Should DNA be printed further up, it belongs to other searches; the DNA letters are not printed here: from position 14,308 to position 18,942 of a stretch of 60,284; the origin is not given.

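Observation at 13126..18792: Three tandem VirB2-like genes of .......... size, ending in a 1444-aa coiled-coil protein with an embedded pilin domain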

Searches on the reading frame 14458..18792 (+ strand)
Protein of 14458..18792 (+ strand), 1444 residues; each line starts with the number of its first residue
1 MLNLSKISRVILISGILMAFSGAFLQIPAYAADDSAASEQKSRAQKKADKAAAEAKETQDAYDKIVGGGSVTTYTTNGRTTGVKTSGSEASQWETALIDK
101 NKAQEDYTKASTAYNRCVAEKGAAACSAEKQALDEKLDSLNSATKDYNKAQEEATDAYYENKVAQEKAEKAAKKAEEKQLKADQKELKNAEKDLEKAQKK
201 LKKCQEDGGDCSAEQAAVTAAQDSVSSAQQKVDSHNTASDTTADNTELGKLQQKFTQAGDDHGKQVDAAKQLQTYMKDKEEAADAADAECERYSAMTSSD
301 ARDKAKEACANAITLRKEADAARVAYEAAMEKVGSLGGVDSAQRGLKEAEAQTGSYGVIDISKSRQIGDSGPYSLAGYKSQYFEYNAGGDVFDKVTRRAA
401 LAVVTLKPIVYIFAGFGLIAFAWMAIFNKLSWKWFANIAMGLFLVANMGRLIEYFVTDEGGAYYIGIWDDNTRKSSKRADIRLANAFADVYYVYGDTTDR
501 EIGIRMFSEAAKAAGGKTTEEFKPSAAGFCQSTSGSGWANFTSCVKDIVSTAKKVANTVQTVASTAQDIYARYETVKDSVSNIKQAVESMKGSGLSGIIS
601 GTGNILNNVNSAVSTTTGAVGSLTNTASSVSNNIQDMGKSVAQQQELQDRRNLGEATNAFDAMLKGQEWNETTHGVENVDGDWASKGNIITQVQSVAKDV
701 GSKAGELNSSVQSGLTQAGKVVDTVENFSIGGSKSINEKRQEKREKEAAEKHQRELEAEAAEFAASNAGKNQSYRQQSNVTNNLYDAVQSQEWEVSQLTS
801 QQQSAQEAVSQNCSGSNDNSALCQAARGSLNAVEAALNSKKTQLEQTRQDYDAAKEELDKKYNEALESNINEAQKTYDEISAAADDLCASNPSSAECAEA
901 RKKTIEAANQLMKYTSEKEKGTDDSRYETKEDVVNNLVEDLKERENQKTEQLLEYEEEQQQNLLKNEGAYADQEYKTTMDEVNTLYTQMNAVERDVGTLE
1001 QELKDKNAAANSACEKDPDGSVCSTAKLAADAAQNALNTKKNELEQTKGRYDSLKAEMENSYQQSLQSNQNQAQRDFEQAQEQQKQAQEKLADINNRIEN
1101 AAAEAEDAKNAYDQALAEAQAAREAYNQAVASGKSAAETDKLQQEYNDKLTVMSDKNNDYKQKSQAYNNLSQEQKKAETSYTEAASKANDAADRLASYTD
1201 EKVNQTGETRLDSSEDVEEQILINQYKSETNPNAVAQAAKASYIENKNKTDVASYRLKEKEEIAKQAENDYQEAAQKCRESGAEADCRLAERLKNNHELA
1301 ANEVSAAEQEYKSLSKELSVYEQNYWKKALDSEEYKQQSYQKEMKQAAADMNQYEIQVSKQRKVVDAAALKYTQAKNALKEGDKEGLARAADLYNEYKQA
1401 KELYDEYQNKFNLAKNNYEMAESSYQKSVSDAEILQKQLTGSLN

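Call 4: search_protein_families(library=pfam, proteins=[window:14458-18792:+], max_evalue=1)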
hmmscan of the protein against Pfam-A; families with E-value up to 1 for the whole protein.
window:14458-18792:+ (1444 aa): 3 families
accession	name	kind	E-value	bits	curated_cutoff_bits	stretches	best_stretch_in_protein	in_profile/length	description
PF04956.18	TrbC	-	0.0093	16.6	27.9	1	407-446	50-89/98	TrbC/VIRB2 pilin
PF06545.17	AllG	-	0.01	15.8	27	1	52-102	147-196/215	Oxamate carbamoyltransferase subunit AllG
PF00874.25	PRD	-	0.88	10.4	23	1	1396-1435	42-81/90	PRD domain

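Call 18: find_homologous_proteins(query=window:14458-18792:+, max_evalue=0.00001)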
Query window:14458-18792:+ (1444 aa): 451 proteins with E <= 0.00001 among 8000 candidates; the best 120 are listed.
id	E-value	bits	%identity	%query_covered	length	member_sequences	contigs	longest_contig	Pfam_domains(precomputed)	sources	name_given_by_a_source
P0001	0.0e+0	3029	100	100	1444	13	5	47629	-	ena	-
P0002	0.0e+0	1470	49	69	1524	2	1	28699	-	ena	-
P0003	0.0e+0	1434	52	100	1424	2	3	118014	-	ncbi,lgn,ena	-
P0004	0.0e+0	1336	52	93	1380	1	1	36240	-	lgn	-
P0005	0.0e+0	1287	46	75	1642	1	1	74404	-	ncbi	-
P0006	0.0e+0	1282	50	99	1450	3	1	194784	-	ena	-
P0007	0.0e+0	1276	50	100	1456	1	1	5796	-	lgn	-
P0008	0.0e+0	1266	50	99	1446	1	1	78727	-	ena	-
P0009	0.0e+0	1222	47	100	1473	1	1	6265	-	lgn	-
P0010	0.0e+0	1211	47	100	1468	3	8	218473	-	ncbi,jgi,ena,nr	ncbi:MAG: hypothetical protein E7017_03695 [Alphaproteobacteria bacterium]|nr:hypothetical protein [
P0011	0.0e+0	1191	49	50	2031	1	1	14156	-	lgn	-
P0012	0.0e+0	1178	48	61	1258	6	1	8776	-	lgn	-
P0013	0.0e+0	1143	45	100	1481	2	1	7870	-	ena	-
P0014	0.0e+0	1137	46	61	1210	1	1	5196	-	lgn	-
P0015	0.0e+0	1135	43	75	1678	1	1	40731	-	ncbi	-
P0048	7.5e-73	265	41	25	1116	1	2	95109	-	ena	-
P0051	8.5e-73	264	41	25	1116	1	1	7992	-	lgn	-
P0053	8.7e-73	264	41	25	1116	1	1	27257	-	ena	-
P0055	9.6e-73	264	41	25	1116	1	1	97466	-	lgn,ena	-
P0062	1.1e-72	264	41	25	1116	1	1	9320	-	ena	-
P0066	1.1e-72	264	41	25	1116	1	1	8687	-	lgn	-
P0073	1.2e-72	264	41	25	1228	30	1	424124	-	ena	-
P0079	1.3e-72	264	41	25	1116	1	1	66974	-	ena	-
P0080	1.3e-72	264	41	25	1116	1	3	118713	-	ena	-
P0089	1.4e-72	264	41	25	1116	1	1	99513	-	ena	-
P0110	1.6e-72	264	41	25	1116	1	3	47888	-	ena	-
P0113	1.6e-72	264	41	25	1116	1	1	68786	-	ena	-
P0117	1.7e-72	263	41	25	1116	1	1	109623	-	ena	-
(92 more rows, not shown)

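Call 34: search_protein_families(library=ncbifam, proteins=[window:14458-18792:+], max_evalue=0.1)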
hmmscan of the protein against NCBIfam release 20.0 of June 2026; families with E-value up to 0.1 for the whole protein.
window:14458-18792:+ (1444 aa): 2 families
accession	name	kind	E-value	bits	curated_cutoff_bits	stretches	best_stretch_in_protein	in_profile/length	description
TIGR02168.1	SMC_prok_B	equivalog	3e-05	22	567.35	3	38-341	692-991/1181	chromosome segregation protein SMC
NF045487.1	ASRP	equivalog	0.00073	18.3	300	2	124-299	128-295/593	archaea-specific SMC-related protein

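Call 62: predict_structure(alignment_id=A3)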
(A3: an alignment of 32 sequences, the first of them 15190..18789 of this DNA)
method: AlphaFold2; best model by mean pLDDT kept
length: 1200 residues; sequences in the alignment: 32
mean_pLDDT: 67.6   pTM: 0.32
mean pLDDT of the five models: 67.6, 67.4, 62.7, 62.1, 59.0
residues with pLDDT >= 90: 145; 70-90: 552; 50-70: 121; < 50: 382
segments of 3 or more residues with pLDDT < 50: 90-177, 179-186, 196-281, 290-301, 303-309, 311-380, 434-505, 693-713, 980-986
pLDDT, mean of each block of 10 residues (from residue 1): 79 77 80 83 73 59 80 86 75 30 31 31 39 36 34 35 37 46 47 49 38 32 32 33 29 29 31 32 52 45 47 40 37 43 42 36 41 43 57 64 69 63 57 50 43 43 35 36 31 37 47 52 67 85 86 89 86 80 89 90 89 88 87 89 83 84 84 77 71 46 41 53 78 83 81 82 82 73 77 83 85 89 90 90 88 88 89 81 84 85 79 85 88 87 87 82 78 63 53 82 88 90 93 90 89 90 92 89 89 88 90 91 92 83 86 91 91 92 92 82
secondary structure, 60 per line:
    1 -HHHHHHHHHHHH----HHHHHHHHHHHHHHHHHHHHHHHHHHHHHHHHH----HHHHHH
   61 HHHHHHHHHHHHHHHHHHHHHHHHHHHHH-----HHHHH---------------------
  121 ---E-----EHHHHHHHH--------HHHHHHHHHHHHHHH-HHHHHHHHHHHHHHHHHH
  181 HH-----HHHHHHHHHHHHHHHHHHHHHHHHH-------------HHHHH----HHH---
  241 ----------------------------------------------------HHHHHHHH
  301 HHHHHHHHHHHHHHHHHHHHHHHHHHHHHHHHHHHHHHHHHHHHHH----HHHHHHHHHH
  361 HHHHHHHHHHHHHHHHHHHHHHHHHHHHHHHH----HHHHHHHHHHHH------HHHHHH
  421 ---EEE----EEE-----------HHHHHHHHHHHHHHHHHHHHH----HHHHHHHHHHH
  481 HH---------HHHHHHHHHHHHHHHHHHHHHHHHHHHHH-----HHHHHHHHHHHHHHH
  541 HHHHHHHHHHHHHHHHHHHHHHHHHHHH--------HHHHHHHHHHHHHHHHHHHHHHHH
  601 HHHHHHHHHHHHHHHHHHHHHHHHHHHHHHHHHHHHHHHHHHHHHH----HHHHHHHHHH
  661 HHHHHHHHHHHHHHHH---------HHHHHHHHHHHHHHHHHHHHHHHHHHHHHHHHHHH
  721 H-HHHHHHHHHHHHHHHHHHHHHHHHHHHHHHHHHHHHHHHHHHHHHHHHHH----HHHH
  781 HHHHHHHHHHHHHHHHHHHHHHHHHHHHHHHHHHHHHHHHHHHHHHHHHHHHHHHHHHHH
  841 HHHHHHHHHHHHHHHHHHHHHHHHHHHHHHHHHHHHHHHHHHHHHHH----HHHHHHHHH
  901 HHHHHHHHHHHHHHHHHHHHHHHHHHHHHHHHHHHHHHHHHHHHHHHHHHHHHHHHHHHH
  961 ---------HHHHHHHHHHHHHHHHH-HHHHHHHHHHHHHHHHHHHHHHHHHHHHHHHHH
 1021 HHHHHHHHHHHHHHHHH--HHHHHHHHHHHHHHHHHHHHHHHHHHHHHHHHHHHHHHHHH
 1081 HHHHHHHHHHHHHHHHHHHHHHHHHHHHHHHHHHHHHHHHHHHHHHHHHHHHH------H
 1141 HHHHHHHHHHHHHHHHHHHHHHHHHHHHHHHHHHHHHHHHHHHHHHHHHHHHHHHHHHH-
elements in order (helices of 4 or more, strands of 3 or more residues): H2-13 H18-50 H55-89 H95-99 H131-138 H147-161 H163-182 H188-212 H226-230 H293-346 H351-392 H397-408 H415-420 E424-426 E431-433 H445-465 H470-482 H492-520 H526-568 H577-646 H651-676 H686-721 H723-772 H777-887 H892-960 H970-986 H988-1037 H1040-1133 H1140-1199

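Call 66: fold_search(model_id=the predicted structure, library=pdb)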
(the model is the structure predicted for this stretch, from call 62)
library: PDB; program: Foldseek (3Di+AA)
matches with E <= 10: 90; with E <= 0.001: 0
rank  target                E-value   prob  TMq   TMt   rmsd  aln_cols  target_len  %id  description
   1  7sqc_W0               6.6e-02  0.20  0.07  0.08  112.7      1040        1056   10  Ciliary C1 central pair apparatus isolated from Chlamydomonas reinhardtii (released 2022-04-13)
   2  8cwy_A                3.0e-01  0.18  0.05  0.12  47.5       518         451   12  Accurate computational design of genetically encoded 3D protein crystals (released 2023-11-01)
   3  8ga7                  3.4e-01  0.15  0.06  0.11  45.8       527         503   12  Geometrically programmable nanomaterial construction using regularized protein building blocks (released 2024-03-13)
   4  9exz_B                4.6e-01  0.54  0.08  0.17  47.3       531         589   13  Efficient and scalable protein design using a relaxed sequence space (released 2024-10-16)
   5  9gm7_A                5.0e-01  0.06  0.05  0.05  86.8      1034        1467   12  MukBEF in a nucleotide-bound state with open neck gate (monomer) (released 2025-03-26)
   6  6xns_B                8.0e-01  0.30  0.06  0.19  46.4       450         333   13  C3_crown-05 (released 2020-12-23)
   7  6xns_D                1.1e+00  0.14  0.06  0.15  44.7       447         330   12  C3_crown-05 (released 2020-12-23)
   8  6xns_E                1.1e+00  0.14  0.06  0.15  46.1       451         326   12  C3_crown-05 (released 2020-12-23)
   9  9mg8_A                1.2e+00  0.15  0.06  0.15  47.5       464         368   12  Crystal Structure of b-iTHR-110 (released 2025-12-17)
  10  6z9l_A                1.2e+00  0.05  0.05  0.08  112.0       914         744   13  Enterococcal PrgA (released 2020-09-16)
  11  8fpf_C                1.4e+00  0.16  0.07  0.13  31.6       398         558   10  Heterodimeric ABC transporter BmrCD in the inward-facing conformation bound to ATP: BmrCD_IF-ATP (released 2023-11-22)
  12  6zbc_A                1.5e+00  0.15  0.08  0.13  40.6       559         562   11  Merozoite surface protein 1 (MSP-1) from Plasmodium falciparum, main conformation (released 2021-05-19)
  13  1hci_A                1.6e+00  0.08  0.06  0.12  69.5       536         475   10  CRYSTAL STRUCTURE OF THE ROD DOMAIN OF ALPHA-ACTININ (released 2001-06-27)
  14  7n6g_1T               1.6e+00  0.08  0.10  0.11  106.9      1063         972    9  C1 of central pair (released 2022-05-18)
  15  8gel_A                2.2e+00  0.13  0.09  0.16  46.8       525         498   12  Cryo-EM structure of synthetic tetrameric building block sC4 (released 2024-03-13)
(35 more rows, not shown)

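Call 70: list_cluster_members(proteins=[P0001, P0073])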
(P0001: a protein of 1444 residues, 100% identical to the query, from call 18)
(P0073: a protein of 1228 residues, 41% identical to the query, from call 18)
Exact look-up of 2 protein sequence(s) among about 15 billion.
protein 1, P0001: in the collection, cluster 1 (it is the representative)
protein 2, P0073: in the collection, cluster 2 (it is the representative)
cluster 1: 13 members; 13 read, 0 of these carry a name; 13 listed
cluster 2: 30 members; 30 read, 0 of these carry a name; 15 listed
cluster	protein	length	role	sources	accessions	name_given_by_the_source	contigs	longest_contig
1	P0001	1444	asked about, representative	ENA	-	-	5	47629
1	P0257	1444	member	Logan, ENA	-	-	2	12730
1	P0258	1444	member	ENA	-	-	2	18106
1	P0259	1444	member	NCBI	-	-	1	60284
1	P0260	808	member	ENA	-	-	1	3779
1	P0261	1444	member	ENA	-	-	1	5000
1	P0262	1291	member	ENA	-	-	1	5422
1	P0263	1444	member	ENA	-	-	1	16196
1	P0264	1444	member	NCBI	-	-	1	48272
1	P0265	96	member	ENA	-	-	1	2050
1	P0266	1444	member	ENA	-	-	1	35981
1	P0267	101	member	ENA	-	-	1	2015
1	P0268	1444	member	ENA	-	-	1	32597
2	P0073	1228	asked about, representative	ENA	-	-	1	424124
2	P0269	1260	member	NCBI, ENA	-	-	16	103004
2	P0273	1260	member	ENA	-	-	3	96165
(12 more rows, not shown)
